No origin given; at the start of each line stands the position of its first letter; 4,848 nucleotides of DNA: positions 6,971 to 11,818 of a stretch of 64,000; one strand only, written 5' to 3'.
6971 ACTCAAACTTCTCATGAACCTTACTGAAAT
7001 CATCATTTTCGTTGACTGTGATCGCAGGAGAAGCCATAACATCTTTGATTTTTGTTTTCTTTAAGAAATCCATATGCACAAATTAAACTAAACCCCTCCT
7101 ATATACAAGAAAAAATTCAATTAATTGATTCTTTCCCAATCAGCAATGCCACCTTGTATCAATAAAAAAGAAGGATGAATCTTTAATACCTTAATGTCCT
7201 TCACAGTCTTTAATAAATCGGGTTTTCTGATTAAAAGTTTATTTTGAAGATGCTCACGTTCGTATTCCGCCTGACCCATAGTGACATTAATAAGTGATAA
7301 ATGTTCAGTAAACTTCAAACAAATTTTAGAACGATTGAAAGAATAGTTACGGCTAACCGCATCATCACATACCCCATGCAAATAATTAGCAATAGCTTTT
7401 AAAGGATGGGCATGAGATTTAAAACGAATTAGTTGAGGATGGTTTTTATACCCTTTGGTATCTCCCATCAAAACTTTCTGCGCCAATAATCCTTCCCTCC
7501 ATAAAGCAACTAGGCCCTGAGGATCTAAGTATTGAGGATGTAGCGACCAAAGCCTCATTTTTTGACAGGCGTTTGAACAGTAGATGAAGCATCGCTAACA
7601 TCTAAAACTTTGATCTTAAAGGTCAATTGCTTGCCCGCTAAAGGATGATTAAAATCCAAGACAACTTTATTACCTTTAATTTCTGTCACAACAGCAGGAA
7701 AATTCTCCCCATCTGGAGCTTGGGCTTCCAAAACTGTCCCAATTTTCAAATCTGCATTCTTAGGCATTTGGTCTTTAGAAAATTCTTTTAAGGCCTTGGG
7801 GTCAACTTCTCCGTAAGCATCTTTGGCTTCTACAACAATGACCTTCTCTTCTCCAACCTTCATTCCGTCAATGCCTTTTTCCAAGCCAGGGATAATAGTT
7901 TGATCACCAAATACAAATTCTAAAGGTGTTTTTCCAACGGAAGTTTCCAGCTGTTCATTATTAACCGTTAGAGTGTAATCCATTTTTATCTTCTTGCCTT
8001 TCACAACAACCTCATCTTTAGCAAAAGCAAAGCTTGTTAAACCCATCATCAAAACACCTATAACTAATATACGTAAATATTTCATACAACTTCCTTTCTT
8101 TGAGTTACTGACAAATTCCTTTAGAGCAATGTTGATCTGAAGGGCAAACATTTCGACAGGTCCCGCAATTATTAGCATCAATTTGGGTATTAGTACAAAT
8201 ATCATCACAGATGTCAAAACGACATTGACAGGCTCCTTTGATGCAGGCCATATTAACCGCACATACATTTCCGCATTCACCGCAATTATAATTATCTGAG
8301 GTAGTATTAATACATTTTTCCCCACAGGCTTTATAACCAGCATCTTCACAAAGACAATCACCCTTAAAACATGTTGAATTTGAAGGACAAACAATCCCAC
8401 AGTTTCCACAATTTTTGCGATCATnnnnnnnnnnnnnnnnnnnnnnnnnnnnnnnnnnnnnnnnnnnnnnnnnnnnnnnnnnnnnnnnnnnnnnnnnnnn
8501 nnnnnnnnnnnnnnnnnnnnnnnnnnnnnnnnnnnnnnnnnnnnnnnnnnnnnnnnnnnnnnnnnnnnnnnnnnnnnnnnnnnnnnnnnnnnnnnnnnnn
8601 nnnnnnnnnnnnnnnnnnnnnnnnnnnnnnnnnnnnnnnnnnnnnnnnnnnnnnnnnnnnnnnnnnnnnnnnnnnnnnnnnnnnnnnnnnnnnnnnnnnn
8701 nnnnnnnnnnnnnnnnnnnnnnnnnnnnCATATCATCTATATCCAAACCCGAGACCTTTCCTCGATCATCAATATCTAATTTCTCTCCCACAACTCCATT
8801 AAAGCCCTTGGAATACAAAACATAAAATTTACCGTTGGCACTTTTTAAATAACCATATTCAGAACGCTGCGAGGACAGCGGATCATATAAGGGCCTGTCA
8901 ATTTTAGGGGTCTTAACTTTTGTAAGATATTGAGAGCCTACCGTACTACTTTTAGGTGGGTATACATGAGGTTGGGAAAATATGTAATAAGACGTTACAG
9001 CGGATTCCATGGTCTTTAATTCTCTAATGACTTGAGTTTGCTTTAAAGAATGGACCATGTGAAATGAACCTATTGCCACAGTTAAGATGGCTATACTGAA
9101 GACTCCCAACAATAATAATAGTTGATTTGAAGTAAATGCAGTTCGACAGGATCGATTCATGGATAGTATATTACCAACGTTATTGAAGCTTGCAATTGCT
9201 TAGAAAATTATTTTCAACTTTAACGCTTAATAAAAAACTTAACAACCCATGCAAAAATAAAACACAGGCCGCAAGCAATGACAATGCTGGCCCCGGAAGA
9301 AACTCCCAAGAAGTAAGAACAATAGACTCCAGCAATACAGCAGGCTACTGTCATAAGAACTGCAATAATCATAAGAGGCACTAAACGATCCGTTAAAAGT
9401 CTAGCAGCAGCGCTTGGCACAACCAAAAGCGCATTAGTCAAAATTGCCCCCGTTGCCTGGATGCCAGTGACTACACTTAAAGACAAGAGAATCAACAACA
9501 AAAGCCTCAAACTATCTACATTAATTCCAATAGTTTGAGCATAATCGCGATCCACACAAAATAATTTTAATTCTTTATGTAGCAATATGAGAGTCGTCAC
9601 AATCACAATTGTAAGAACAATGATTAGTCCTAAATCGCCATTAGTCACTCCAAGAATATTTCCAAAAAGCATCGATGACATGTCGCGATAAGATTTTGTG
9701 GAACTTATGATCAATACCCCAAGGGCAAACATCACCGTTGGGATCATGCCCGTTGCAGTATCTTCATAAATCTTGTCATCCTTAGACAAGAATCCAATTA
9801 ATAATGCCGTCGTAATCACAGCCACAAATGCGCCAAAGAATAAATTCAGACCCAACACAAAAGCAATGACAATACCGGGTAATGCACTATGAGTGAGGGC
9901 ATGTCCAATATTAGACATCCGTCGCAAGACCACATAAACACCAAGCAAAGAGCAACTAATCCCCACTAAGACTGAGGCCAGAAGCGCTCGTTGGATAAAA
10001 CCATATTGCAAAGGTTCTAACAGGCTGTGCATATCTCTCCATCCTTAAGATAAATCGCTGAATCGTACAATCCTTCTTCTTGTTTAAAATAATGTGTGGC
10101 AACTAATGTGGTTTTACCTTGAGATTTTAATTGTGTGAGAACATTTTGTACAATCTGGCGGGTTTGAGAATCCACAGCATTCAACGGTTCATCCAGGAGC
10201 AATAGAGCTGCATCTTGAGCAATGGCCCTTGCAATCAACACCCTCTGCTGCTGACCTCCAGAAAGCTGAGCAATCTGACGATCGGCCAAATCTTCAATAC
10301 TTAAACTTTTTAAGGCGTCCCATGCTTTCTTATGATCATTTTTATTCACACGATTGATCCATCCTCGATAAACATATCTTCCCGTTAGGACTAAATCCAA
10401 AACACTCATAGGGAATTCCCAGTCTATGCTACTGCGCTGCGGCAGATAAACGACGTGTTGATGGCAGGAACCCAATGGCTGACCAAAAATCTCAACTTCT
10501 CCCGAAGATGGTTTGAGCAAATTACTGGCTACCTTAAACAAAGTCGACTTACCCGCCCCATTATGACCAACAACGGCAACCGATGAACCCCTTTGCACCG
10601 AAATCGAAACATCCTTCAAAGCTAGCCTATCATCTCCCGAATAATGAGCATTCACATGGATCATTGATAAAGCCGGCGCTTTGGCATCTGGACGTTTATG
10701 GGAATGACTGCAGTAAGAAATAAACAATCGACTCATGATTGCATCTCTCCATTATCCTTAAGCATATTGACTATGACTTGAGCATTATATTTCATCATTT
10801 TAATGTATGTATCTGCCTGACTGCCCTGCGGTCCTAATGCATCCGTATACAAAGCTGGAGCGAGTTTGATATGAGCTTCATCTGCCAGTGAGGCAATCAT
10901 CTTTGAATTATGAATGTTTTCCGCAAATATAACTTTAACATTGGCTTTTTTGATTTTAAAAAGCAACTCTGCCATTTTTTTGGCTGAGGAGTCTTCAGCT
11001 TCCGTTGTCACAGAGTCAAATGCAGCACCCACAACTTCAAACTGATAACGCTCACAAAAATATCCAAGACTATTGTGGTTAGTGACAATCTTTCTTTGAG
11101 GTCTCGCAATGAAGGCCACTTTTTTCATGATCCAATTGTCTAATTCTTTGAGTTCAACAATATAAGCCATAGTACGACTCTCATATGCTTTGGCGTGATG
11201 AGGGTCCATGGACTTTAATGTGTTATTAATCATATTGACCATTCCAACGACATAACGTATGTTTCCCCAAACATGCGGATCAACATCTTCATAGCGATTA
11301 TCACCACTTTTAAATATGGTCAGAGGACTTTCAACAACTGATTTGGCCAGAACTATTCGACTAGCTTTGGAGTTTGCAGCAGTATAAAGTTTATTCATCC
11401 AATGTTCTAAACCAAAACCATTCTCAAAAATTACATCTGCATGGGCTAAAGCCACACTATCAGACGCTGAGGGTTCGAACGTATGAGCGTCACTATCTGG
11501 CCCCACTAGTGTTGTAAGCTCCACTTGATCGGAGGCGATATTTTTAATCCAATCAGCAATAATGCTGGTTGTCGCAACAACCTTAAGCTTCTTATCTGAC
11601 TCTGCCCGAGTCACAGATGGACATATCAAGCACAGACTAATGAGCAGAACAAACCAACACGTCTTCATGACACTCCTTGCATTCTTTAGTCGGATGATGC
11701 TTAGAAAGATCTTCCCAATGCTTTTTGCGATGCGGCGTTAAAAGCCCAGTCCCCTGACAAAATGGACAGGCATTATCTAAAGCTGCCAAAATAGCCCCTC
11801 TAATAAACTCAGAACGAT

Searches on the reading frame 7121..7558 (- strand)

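Call 25: search_protein_families(library=pfam, proteins=[window:7121-7558:-], max_evalue=0.00001)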
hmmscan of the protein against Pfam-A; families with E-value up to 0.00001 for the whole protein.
window:7121-7558:- (145 aa): 1 family
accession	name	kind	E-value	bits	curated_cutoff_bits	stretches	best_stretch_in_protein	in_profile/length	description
PF03013.19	Pyr_excise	-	5.6e-23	81.6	23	1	1-78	1-79/81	Pyrimidine dimer DNA glycosylase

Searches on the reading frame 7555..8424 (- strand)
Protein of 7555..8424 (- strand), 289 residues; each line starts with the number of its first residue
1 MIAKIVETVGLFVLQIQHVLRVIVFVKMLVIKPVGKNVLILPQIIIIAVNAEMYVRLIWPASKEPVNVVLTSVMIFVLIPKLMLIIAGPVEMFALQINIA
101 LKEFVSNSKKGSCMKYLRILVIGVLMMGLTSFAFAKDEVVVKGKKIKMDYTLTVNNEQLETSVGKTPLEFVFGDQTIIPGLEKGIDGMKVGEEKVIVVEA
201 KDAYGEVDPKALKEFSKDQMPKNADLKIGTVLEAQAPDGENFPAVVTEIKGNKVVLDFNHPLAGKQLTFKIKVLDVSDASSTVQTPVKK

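Call 21: search_protein_families(library=pfam, proteins=[window:7555-8424:-], max_evalue=0.00001)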
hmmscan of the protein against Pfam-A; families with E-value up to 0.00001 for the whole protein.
window:7555-8424:- (289 aa): 1 family
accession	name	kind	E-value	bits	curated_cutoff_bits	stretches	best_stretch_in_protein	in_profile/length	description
PF00254.34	FKBP_C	-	7.4e-15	55.5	21.1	1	139-226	4-87/94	FKBP-type peptidyl-prolyl cis-trans isomerase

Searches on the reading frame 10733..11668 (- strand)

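Call 21: search_protein_families(library=pfam, proteins=[window:10733-11668:-], max_evalue=0.00001)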
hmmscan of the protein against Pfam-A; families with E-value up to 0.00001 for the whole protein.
window:10733-11668:- (311 aa): 1 family
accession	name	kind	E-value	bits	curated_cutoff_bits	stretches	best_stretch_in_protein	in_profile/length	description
PF01297.22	ZnuA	-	1.3e-71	241.6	29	1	30-301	1-262/263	Zinc-uptake complex component A periplasmic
